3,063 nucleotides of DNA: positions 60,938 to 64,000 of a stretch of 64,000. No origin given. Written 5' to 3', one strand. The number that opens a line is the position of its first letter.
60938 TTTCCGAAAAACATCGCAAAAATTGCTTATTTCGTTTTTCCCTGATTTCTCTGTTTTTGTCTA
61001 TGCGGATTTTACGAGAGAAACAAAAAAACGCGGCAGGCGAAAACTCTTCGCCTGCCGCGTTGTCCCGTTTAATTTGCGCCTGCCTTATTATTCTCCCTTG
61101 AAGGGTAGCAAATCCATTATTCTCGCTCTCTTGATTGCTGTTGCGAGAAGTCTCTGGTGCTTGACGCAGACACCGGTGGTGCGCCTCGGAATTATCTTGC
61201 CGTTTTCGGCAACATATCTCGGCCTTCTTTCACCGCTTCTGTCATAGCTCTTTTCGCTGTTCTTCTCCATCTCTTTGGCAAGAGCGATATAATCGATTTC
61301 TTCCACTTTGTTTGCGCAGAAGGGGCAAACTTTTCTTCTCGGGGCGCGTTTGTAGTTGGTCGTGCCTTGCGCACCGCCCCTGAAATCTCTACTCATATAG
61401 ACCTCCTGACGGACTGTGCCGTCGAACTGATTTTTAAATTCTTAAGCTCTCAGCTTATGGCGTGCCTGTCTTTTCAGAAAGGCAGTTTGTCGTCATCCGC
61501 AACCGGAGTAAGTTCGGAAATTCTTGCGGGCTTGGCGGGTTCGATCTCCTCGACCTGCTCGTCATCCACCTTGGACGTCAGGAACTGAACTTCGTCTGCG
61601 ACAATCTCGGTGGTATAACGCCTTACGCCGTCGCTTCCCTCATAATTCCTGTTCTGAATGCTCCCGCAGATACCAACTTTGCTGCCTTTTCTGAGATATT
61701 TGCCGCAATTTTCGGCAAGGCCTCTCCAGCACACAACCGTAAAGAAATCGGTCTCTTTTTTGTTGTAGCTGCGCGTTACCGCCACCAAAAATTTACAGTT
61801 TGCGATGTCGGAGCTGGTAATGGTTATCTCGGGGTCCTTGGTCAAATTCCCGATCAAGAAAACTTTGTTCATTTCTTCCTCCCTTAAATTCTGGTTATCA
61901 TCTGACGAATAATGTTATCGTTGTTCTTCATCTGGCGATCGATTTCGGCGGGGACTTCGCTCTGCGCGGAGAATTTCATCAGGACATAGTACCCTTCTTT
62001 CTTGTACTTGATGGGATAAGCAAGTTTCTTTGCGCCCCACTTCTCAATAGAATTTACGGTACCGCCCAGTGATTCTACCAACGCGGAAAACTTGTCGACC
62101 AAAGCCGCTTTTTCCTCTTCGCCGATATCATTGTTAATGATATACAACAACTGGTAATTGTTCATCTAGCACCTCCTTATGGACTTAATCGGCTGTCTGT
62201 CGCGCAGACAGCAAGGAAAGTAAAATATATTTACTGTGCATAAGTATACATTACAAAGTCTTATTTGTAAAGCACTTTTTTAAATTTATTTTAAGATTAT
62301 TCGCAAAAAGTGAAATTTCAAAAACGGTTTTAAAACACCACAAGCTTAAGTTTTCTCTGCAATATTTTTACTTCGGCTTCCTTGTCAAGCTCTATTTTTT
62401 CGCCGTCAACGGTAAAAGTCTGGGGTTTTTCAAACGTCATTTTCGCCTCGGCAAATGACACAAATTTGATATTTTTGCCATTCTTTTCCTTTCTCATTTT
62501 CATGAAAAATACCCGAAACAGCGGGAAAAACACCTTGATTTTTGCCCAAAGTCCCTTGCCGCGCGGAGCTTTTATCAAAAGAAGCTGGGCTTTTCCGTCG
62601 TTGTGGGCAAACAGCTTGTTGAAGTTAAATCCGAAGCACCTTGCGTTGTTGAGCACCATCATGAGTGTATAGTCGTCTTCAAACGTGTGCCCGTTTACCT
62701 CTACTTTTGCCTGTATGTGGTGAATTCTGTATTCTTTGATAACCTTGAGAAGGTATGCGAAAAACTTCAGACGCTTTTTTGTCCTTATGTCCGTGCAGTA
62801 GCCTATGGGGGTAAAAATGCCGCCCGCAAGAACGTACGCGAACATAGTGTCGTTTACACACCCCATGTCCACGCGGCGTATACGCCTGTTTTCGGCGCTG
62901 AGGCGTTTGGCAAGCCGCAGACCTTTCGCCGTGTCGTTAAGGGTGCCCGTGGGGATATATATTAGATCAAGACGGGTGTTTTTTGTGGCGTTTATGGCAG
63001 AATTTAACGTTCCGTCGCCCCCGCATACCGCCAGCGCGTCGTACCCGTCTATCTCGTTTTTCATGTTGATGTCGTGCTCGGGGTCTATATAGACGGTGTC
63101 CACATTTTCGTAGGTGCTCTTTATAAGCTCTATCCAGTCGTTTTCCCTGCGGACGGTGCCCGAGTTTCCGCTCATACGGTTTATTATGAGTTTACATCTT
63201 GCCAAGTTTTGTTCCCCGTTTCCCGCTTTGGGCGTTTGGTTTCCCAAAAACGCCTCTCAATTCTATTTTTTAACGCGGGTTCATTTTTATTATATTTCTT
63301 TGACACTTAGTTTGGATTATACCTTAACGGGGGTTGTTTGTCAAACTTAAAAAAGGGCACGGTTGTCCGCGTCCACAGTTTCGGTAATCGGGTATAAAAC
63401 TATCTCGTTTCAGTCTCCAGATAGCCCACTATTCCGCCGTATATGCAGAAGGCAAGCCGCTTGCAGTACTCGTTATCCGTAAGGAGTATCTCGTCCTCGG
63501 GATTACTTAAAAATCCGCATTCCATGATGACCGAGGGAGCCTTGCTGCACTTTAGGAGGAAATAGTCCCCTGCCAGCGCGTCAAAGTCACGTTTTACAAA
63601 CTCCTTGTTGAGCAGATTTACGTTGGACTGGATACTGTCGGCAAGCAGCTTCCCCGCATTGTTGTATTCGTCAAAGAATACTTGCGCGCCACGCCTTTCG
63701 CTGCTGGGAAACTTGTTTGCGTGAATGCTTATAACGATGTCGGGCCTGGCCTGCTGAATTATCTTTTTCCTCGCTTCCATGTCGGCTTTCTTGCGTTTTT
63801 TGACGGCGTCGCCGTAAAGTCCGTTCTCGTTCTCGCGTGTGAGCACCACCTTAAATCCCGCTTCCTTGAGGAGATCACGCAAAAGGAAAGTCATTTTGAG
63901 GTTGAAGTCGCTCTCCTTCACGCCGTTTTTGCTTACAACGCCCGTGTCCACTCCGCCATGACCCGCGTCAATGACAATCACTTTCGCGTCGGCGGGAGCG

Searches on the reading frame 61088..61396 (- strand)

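Call 11: search_protein_families(library=pfam, proteins=[window:61088-61396:-], max_evalue=0.001)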
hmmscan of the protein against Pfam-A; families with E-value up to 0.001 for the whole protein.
window:61088-61396:- (102 aa): 1 family
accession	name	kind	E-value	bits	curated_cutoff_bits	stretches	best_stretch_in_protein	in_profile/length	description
PF01084.26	Ribosomal_S18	-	5e-17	62.2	21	1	60-97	15-52/52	Ribosomal protein S18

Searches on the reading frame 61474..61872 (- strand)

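Call 11: search_protein_families(library=pfam, proteins=[window:61474-61872:-], max_evalue=0.001)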
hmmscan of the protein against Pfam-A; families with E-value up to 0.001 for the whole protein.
window:61474-61872:- (132 aa): 2 families
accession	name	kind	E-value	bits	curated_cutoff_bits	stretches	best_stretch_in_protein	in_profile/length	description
PF00436.31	SSB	-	3.7e-32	110.9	26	1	1-98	1-104/104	Single-strand binding protein family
PF01336.31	tRNA_anti-codon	-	7.1e-05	23.1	27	1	40-96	25-73/75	OB-fold nucleic acid binding domain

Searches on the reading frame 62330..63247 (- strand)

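Call 11: search_protein_families(library=pfam, proteins=[window:62330-63247:-], max_evalue=0.001)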
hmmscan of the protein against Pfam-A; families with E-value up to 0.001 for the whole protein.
window:62330-63247:- (305 aa): 1 family
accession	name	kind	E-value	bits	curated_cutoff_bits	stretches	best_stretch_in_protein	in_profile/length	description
PF00781.29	DAGK_cat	-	1.1e-14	54.6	23.6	1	19-123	3-112/125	Diacylglycerol kinase catalytic domain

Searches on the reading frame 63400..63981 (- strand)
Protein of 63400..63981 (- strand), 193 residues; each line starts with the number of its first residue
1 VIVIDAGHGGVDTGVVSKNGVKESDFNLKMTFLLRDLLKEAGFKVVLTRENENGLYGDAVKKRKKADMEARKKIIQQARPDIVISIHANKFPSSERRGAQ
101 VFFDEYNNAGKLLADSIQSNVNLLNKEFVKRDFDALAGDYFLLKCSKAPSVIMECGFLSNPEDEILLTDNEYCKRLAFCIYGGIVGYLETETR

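Call 11: search_protein_families(library=pfam, proteins=[window:63400-63981:-], max_evalue=0.001)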
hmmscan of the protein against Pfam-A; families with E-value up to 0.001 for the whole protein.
window:63400-63981:- (193 aa): 1 family
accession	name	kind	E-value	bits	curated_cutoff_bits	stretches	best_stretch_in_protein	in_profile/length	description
PF01520.23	Amidase_3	-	2.3e-43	148.7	27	1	2-184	1-172/174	N-acetylmuramoyl-L-alanine amidase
